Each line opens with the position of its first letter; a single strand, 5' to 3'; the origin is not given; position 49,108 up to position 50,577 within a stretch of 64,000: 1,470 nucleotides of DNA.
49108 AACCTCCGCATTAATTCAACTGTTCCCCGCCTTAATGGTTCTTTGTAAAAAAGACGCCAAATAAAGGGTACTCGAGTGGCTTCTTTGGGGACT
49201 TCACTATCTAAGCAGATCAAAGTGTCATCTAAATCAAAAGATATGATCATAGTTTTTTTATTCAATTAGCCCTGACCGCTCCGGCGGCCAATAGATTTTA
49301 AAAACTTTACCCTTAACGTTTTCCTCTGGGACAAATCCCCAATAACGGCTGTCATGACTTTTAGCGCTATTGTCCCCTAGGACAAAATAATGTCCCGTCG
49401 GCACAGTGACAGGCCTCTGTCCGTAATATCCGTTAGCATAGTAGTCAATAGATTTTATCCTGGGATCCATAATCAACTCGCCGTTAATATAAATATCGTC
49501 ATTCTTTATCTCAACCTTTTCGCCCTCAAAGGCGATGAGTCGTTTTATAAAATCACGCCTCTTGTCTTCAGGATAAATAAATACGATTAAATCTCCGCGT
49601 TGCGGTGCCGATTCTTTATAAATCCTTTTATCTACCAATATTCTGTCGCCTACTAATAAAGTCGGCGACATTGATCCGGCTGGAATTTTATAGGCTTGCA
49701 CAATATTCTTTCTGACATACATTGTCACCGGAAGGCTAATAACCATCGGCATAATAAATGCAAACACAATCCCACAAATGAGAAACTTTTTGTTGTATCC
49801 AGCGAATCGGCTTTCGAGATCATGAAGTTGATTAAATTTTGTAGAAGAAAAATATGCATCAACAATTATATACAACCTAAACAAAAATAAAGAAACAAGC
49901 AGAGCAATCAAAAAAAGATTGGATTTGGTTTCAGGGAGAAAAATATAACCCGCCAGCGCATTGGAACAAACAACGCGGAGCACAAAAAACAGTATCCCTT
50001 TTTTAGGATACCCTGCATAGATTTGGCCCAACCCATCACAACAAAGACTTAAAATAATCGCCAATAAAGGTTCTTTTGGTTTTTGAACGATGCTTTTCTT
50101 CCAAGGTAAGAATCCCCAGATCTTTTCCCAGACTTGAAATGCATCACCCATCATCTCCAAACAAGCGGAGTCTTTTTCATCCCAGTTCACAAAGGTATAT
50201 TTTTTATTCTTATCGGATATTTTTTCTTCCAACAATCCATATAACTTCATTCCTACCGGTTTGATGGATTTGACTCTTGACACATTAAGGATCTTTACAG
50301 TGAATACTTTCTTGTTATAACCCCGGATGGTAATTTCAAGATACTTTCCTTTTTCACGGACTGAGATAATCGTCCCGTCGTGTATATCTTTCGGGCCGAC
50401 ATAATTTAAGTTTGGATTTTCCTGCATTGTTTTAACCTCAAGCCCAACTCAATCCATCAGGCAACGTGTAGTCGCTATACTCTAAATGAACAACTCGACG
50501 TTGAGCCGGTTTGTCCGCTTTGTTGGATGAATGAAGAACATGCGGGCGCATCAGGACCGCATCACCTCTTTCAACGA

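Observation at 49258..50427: Signal peptidase I catalytic domain with an atypical long N-terminal extension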

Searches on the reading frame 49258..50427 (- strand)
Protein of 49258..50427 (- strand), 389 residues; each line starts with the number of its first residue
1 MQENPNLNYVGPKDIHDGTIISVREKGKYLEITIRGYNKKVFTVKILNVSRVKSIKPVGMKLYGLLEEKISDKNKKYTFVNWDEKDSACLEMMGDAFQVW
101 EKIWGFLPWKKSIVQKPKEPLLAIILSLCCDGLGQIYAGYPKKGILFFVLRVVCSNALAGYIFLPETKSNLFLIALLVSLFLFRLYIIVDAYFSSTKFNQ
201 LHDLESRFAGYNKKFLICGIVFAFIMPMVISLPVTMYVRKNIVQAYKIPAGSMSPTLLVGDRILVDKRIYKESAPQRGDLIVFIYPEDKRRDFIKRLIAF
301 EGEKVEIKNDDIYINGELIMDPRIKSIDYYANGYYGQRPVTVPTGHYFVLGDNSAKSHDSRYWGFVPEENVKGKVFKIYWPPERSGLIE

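Call 3: search_protein_families(library=pfam, proteins=[window:49258-50427:-], max_evalue=0.01)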
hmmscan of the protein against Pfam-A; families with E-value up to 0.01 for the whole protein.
window:49258-50427:- (389 aa): 2 families
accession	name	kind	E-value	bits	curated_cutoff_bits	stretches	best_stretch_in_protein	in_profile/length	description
PF10502.14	Peptidase_S26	-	2.4e-45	154.9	22.9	1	224-380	4-168/168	Signal peptidase, peptidase S26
PF00717.28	Peptidase_S24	-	0.00025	21.1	23.3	1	231-310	23-94/116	Peptidase S24-like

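Call 4: search_protein_families(library=ncbifam, proteins=[window:49258-50427:-], max_evalue=0.01)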
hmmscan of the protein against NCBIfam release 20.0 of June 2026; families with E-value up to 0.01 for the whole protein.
window:49258-50427:- (389 aa): 7 families
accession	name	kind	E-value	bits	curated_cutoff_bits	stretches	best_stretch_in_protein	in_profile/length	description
TIGR02227.1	sigpep_I_bact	equivalog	3.8e-46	156.9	47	1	225-381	2-160/162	signal peptidase I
NF008114.0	PRK10861.1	equivalog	4.2e-29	101.9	277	2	232-307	71-158/324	signal peptidase I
TIGR02771.1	TraF_Ti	equivalog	8.8e-15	54.7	100.25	1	291-375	82-165/171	conjugative transfer signal peptidase TraF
TIGR02754.1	sod_Ni_protease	equivalog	1.4e-13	51.1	63.25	2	248-310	3-65/90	nickel-type superoxide dismutase maturation protease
NF010459.0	PRK13884.1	subfamily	1.7e-08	34.1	156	1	292-378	87-175/178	conjugal transfer peptidase TraF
NF010412.0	PRK13838.1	subfamily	2.3e-08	33.7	186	1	291-373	87-167/177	conjugal transfer pilin processing protease TraF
TIGR02228.1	sigpep_I_arch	equivalog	3.2e-05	23.8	51.85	1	223-289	14-75/158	signal peptidase I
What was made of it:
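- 49258..50427 (-): Whole gene, 389 aa: N-domain + membrane module + anchor helix + S26 catalytic domain. Pfam and NCBIfam hits (calls 3, 4).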

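Call 6: find_homologous_proteins(query=window:49261-50427:-)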
Query window:49261-50427:- (389 aa): 2886 proteins with E <= 0.001 among 6361 candidates; the best 120 are listed.
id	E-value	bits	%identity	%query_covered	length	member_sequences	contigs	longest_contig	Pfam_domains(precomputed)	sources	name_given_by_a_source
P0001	6.4e-229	778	100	88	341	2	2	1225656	PF10502.15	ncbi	ncbi:MAG: signal peptidase I [Candidatus Omnitrophota bacterium]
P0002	1.7e-97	345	55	71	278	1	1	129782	PF10502.15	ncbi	-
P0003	9.2e-95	336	54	71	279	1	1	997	PF10502.15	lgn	-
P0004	2.1e-86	308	53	70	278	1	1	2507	PF10502.15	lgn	-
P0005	6.8e-86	307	53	70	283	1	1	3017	PF10502.15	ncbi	-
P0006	5.7e-84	300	52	70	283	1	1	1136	PF10502.15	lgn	-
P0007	1.0e-82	296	51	70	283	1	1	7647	PF10502.15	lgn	-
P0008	1.2e-82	296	51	70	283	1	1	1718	PF10502.15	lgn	-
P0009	1.4e-82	296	51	71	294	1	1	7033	PF10502.15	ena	-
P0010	5.3e-82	294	51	70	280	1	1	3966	PF10502.15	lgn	-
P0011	6.7e-82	294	50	71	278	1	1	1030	PF10502.15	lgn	-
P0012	1.5e-81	293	50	70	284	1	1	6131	PF10502.15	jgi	-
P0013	1.6e-81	292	52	70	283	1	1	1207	PF10502.15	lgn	-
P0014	5.5e-81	291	52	70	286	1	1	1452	PF10502.15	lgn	-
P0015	1.9e-80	289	51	71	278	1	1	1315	PF10502.15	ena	-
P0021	4.5e-79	284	46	71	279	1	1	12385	PF10502.15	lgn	-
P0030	3.5e-75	272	51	70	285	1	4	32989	PF10502.15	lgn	-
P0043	1.3e-72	263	48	70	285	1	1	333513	PF10502.15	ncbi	-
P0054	1.2e-70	257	47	70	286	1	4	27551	PF10502.15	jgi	jgi:signal peptidase I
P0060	7.7e-70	254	47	70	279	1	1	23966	PF10502.15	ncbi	-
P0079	2.7e-62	229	43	71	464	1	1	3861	PF10502.15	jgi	-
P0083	2.5e-55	206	42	71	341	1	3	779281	PF10502.15,PF18935.6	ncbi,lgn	-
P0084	9.9e-54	201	39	69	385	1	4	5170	PF10502.15,PF20382.4,PF18935.6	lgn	-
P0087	6.9e-51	192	42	69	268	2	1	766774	PF10502.15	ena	-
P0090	2.1e-50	190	54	43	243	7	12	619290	PF10502.15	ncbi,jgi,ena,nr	ncbi:MAG TPA: signal peptidase I [Candidatus Omnitrophota bacterium]|nr:signal peptidase I [Candidat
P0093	5.7e-50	189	40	71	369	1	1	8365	PF10502.15,PF18935.6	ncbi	ncbi:MAG: signal peptidase I [bacterium]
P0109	1.3e-47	181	54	43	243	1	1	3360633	PF10502.15,PF03979.20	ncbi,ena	-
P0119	2.0e-46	177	36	71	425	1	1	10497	PF10502.15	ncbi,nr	ncbi:MAG: signal peptidase I [Candidatus Omnitrophica bacterium]|nr:signal peptidase I [Candidatus O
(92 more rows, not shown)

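Call 11: find_encoding_contigs(protein=P0001, flank=10000, max_places=3)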
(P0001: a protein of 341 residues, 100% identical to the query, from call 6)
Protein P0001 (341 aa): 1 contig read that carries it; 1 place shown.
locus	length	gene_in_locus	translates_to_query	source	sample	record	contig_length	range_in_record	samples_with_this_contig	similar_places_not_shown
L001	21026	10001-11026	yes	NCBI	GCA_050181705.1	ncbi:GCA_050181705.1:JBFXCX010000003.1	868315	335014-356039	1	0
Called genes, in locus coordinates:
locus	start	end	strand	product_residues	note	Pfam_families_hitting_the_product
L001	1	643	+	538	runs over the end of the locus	PF00270:DEAD, PF04851:ResIII, PF00271:Helicase_C, PF03880:DbpA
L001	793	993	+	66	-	PF00313:CSD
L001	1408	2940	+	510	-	PF02541:Ppx-GppA, PF01966:HD (faint), PF21447:Ppx-GppA_III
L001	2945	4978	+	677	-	PF13089:PP_kinase_N, PF02503:PP_kinase, PF17941:PP_kinase_C_1, PF13090:PP_kinase_C, PF13091:PLDc_2 (weak)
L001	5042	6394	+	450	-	PF00149:Metallophos, PF12850:Metallophos_2, PF21447:Ppx-GppA_III, PF24391:HD-CE, PF01966:HD (weak)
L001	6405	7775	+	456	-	PF00480:ROK, PF01869:BcrAD_BadFG (faint), PF02685:Glucokinase (weak), PF04430:DUF498 (faint)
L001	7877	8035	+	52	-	-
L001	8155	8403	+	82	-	-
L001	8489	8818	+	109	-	-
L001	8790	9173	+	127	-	-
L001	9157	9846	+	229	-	PF05721:PhyH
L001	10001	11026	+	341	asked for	PF10502:Peptidase_S26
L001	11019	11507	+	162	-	-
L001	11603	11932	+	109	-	PF04993:TfoX_N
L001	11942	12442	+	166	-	PF10067:DUF2306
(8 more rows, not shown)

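Call 14: find_related_loci(query=A1, collection=genome_contigs, flank=6000)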
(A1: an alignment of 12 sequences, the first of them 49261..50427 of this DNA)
Query A1 (389 aa) in genome_contigs; peptide patterns used: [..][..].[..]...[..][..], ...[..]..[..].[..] (x = any residue, [..] = any of these).
600 stretches matched a pattern (row limit reached: there are more); 597 encode a relative of the query (tblastn E <= 1e-3); the best 80 are kept; 80 distinct loci.
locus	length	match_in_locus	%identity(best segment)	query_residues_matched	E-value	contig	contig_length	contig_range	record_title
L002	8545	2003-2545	52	224-389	5e-53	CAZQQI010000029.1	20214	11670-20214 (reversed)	MAG TPA_asm: uncultured Planctomycetales bacterium isolate SRP252850_co1_290 genome assembly, contig: NODE_4838_length_2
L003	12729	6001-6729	42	115-389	5e-53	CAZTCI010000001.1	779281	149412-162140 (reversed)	MAG TPA_asm: uncultured Planctomycetales bacterium isolate binchicken_co185_276 genome assembly, contig: NODE_4_length_7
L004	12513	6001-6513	53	228-384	2e-46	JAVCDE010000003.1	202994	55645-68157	MAG: Candidatus Aceula meridiana isolate MAG_3300035698_985 Ga0374944_593014, whole genome shotgun sequence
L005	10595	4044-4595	47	220-389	9e-46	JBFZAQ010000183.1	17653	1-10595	MAG: Candidatus Omnitrophota bacterium isolate PPR_0471 k121_6789961, whole genome shotgun sequence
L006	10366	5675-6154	48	224-384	3e-43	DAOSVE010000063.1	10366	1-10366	MAG TPA_asm: Candidatus Atribacteria bacterium isolate AMR_MDS_2171 NODE_3590_length_10366_cov_69.131316, whole genome s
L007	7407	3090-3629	43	219-380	6e-42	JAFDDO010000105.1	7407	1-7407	MAG: Deltaproteobacteria bacterium isolate Meg19_1012_Bin_147 Meg19_1012_Bin_147_scaffold_40362, whole genome shotgun se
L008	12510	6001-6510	48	228-380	5e-41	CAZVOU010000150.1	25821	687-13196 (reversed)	MAG TPA_asm: uncultured Syntrophaceae bacterium isolate binchicken_co229_43 genome assembly, contig: k141_1044814, whole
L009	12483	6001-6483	48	237-380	1e-40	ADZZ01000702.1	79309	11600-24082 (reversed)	Delta proteobacterium NaphS2 ctg_1101087568011, whole genome shotgun sequence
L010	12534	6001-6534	45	219-380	8e-41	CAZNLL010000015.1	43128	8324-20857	MAG TPA_asm: uncultured Desulfobacteraceae bacterium isolate binchicken_co334_233 genome assembly, contig: NODE_1348_len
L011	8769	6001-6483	48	237-380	3e-40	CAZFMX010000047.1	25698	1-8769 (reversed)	MAG TPA_asm: uncultured Desulfobacteraceae bacterium isolate binchicken_co178_257 genome assembly, contig: NODE_2617_len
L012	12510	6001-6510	46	228-380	9e-40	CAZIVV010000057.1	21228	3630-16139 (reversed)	MAG TPA_asm: uncultured Desulfomonile sp. isolate binchicken_co229_27 genome assembly, contig: k141_1391260, whole genom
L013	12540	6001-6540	42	220-380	1e-39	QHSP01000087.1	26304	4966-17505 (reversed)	MAG: Candidatus Rokuibacteriota bacterium isolate AR28 14_1009_16_30cm_scaffold_3149_curated, whole genome shotgun seque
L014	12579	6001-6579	42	220-380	2e-39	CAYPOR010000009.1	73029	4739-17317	MAG TPA_asm: uncultured Nitrospira sp. isolate SRP287051_co2_197 genome assembly, contig: NODE_807_length_73029_cov_18.0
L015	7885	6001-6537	43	219-380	4e-39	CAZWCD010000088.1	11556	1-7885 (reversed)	MAG TPA_asm: uncultured Thermodesulfobacteriota bacterium isolate SRP192927_co7_52 genome assembly, contig: NODE_11281_l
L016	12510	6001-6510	45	228-380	6e-39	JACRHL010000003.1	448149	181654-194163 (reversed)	MAG: Nitrospirae bacterium isolate NC_groundwater_1776_Pr3_B-0.1um_70_102 SR-2_scaffold_141_295646, whole genome shotgun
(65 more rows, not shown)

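Call 17: search_protein_families(library=pfam, proteins=[P0002, P0005, P0043, P0083, P0084, P0093, P0090, P0119, P0079], max_evalue=0.1)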
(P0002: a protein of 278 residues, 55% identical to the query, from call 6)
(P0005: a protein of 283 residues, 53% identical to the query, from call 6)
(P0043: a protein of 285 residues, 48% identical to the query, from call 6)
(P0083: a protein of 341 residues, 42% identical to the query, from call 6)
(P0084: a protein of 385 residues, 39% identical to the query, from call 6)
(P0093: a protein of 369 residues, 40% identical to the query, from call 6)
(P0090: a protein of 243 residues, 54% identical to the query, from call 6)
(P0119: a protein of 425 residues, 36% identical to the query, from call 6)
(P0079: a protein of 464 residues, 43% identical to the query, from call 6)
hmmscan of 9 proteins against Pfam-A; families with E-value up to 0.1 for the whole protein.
P0002 (278 aa): 3 families
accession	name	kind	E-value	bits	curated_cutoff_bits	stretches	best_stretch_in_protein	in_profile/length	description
PF10502.14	Peptidase_S26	-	1.7e-44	152.2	22.9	1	121-269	14-168/168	Signal peptidase, peptidase S26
PF10277.15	Frag1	-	0.011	15.8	30.3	1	28-112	83-174/220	Frag1/DRAM/Sfk1 family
PF00717.28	Peptidase_S24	-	0.035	14.2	23.3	0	137-194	42-91/116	Peptidase S24-like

P0005 (283 aa): 7 families
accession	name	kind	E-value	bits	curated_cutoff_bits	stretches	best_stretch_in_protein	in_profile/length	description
PF10502.14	Peptidase_S26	-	7.2e-45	153.4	22.9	1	122-274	10-168/168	Signal peptidase, peptidase S26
PF00335.26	Tetraspanin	-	0.019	15.1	32.1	1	58-114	8-60/225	Tetraspanin family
PF18935.5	DUF5683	-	0.025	15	26.7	1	6-50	2-41/151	Family of unknown function (DUF5683)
PF00717.28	Peptidase_S24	-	0.027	14.6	23.3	1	138-198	38-90/116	Peptidase S24-like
PF01479.30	S4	-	0.031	14.4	22.8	1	199-215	23-39/48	S4 domain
PF10769.14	DUF2594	-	0.084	13.3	24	0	11-31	22-42/74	Protein of unknown function (DUF2594)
PF18303.6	Saf_2TM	-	0.084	13.2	29.5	0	49-92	57-102/152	SAVED-fused 2TM effector domain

P0043 (285 aa): 5 families
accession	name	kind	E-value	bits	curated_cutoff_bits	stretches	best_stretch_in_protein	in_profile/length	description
PF10502.14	Peptidase_S26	-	2e-42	145.5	22.9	1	138-276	24-168/168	Signal peptidase, peptidase S26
PF18935.5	DUF5683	-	0.0006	20.3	26.7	1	3-44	2-44/151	Family of unknown function (DUF5683)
PF00717.28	Peptidase_S24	-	0.0022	18.1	23.3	1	131-195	29-86/116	Peptidase S24-like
PF05154.21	TM2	-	0.018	15.7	27.9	1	3-46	2-46/51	TM2 domain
PF02238.20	COX7a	-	0.076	13.9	22.1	0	49-80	18-49/53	Cytochrome c oxidase subunit VII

P0083 (341 aa): 4 families
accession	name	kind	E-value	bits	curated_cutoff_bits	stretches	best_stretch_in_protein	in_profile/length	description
PF10502.14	Peptidase_S26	-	5.9e-46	156.9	22.9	1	176-332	4-168/168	Signal peptidase, peptidase S26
PF20382.3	DUF6677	-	2.2e-07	31.9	24.3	2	106-133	1-28/116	Family of unknown function (DUF6677)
PF18935.5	DUF5683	-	3e-07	31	26.7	2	101-134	2-34/151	Family of unknown function (DUF5683)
PF05154.21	TM2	-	0.042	14.5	27.9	1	101-136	2-39/51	TM2 domain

P0084 (385 aa): 5 families
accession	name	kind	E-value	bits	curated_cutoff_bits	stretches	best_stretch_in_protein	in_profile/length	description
PF10502.14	Peptidase_S26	-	1.1e-46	159.3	22.9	1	214-366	13-168/168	Signal peptidase, peptidase S26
PF18935.5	DUF5683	-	4.5e-10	40.2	26.7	2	117-143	3-29/151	Family of unknown function (DUF5683)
PF20382.3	DUF6677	-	1.3e-07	32.7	24.3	2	19-83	2-65/116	Family of unknown function (DUF6677)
PF12263.13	DUF3611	-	0.0083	16.5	27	1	45-106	20-82/175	Protein of unknown function (DUF3611)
PF22868.1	YmiA-like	-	0.064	13.5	27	0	114-126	17-29/46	Protein YmiA-like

P0093 (369 aa): 4 families
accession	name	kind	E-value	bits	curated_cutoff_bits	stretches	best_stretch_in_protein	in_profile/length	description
PF10502.14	Peptidase_S26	-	3.4e-50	170.7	22.9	1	191-360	15-168/168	Signal peptidase, peptidase S26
PF18935.5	DUF5683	-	6.6e-08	33.1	26.7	1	101-140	2-40/151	Family of unknown function (DUF5683)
PF20382.3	DUF6677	-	0.0018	19.3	24.3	1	107-136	2-31/116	Family of unknown function (DUF6677)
PF00717.28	Peptidase_S24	-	0.032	14.4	23.3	1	193-272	20-91/116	Peptidase S24-like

P0090 (243 aa): 2 families
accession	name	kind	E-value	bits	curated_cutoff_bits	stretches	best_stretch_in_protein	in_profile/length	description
PF10502.14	Peptidase_S26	-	4e-54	183.5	22.9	1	63-234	2-168/168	Signal peptidase, peptidase S26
PF03979.19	Sigma70_r1_1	-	0.0021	18.4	22.5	1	8-61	5-58/81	Sigma-70 factor, region 1.1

P0119 (425 aa): 3 families
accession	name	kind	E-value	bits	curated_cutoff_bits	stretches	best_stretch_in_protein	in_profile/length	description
PF10502.14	Peptidase_S26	-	1.4e-35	123.2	22.9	1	260-416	8-168/168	Signal peptidase, peptidase S26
PF01479.30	S4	-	0.083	13.1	22.8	0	340-354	23-37/48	S4 domain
PF11026.13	DUF2721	-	0.095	13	28.3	0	16-63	58-111/129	Protein of unknown function (DUF2721)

P0079 (464 aa): 4 families
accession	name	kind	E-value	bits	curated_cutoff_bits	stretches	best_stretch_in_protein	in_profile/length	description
PF10502.14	Peptidase_S26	-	3.4e-44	151.2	22.9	1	303-454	11-167/168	Signal peptidase, peptidase S26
PF04123.18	DUF373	-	0.012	15.5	28.3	1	190-280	164-248/335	Domain of unknown function (DUF373)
PF07666.16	MpPF26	-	0.032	14.7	37.2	1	245-298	11-66/75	M penetrans paralogue family 26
PF02517.21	Rce1-like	-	0.05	14.3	22.4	1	182-232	36-80/93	Type II CAAX prenyl endopeptidase Rce1-like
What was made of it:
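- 50017..50070 (-): h1 (residues 120-137), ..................: the signature element of the module (G132, G134 and Y137 invariant). Predicted re-entrant or interfacial, not spanning. Relatives pass the DUF5683/DUF6677 cut-offs (call 17).
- On Pfam DUF5683 / DUF6677 / TM2: Relatives P0083, P0084 and P0093 do pass (call 17).
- Closest known: Pfam DUF5683. Same: Double-module relatives exceed the DUF5683 and DUF6677 gathering scores (call 17).
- Relatives with duplicated modules pass the Pfam DUF5683/DUF6677 thresholds (call 17).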

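Call 19: find_encoding_contigs(protein=P0002, flank=8000, max_places=2)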
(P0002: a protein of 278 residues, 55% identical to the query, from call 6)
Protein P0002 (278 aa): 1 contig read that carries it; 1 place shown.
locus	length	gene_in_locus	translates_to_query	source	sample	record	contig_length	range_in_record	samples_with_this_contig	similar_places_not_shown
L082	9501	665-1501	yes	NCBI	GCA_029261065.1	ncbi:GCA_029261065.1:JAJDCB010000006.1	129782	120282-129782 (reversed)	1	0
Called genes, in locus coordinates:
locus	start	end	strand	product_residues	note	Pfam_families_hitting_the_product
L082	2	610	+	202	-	?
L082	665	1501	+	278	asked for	PF10502:Peptidase_S26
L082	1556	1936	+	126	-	-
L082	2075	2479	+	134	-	PF22091:DUF6941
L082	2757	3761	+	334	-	-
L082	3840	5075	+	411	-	PF00924:MS_channel_2nd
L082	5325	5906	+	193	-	PF19570:DUF6088 (weak)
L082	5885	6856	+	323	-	PF08843:AbiEii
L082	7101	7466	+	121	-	PF13686:DrsE_2 (faint), PF02635:DsrE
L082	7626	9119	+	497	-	PF00291:PALP, PF00462:Glutaredoxin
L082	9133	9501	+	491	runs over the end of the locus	PF00282:Pyridoxal_deC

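Call 20: find_encoding_contigs(protein=P0043, flank=8000, max_places=2)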
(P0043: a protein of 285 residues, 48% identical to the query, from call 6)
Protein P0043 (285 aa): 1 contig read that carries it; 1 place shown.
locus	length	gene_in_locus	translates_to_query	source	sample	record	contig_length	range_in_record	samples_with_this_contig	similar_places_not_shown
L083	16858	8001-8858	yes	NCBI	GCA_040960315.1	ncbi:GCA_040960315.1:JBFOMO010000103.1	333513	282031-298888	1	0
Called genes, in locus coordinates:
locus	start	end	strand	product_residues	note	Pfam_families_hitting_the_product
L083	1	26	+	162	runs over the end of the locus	PF02075:RuvC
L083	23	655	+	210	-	PF01330:RuvA_N, PF14520:HHH_5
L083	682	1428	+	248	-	PF04079:SMC_ScpB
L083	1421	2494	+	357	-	PF01817:CM_2, PF00800:PDT, PF01842:ACT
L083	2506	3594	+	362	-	PF00155:Aminotran_1_2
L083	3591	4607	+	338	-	PF18152:DAHP_snth_FXD, PF00793:DAHP_synth_1, PF03102:NeuB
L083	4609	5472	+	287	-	PF03446:NAD_binding_2, PF03807:F420_oxidored (weak), PF02153:PDH_N, PF20463:PDH_C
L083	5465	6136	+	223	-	PF02224:Cytidylate_kin, PF13189:Cytidylate_kin2, PF13207:AAA_17 (faint), PF13238:AAA_18 (weak)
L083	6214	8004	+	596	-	PF00009:GTP_EFTU, PF00071:Ras (weak), PF03144:GTP_EFTU_D2, PF14492:EFG_III (weak), PF00679:EFG_C, PF06421:LepA_C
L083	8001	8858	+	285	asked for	PF10502:Peptidase_S26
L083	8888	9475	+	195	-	PF10502:Peptidase_S26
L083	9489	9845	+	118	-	-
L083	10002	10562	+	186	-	PF01066:CDP-OH_P_transf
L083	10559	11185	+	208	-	PF02660:G3P_acyltransf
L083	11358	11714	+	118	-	-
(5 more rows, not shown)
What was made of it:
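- One genome has lepA, long form, short form in tandem (call 20). One long form (P0043) occupies the lepA-adjacent position (call 20). Where a long form sits next to lepA, a short form follows it (call 20).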

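Call 28: predict_structure(protein=window:49261-50427:-)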
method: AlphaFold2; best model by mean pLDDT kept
length: 389 residues; sequences in the alignment: 1
mean_pLDDT: 40.7   pTM: 0.24
mean pLDDT of the five models: 40.7, 36.0, 35.9, 35.7, 35.7
residues with pLDDT >= 90: 0; 70-90: 0; 50-70: 69; < 50: 320
segments of 3 or more residues with pLDDT < 50: 1-18, 47-129, 131-146, 163-165, 192-311, 319-389
pLDDT, mean of each block of 10 residues (from residue 1): 33 43 56 57 51 35 37 32 33 37 37 39 47 43 47 52 51 59 55 44 40 45 44 36 32 28 28 31 37 37 44 50 28 29 41 32 43 37 31
secondary structure, 60 per line:
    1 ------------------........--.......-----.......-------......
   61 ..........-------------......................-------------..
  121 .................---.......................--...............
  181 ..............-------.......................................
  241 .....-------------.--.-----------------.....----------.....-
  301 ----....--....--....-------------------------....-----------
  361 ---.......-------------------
elements in order: E19-26 E29-35 E41-47 H55-70 H84-105 H119-137 H141-163 H166-194 H202-245 E280-284 E295-299 E305-308 E311-314 E317-320 E346-349 E364-367
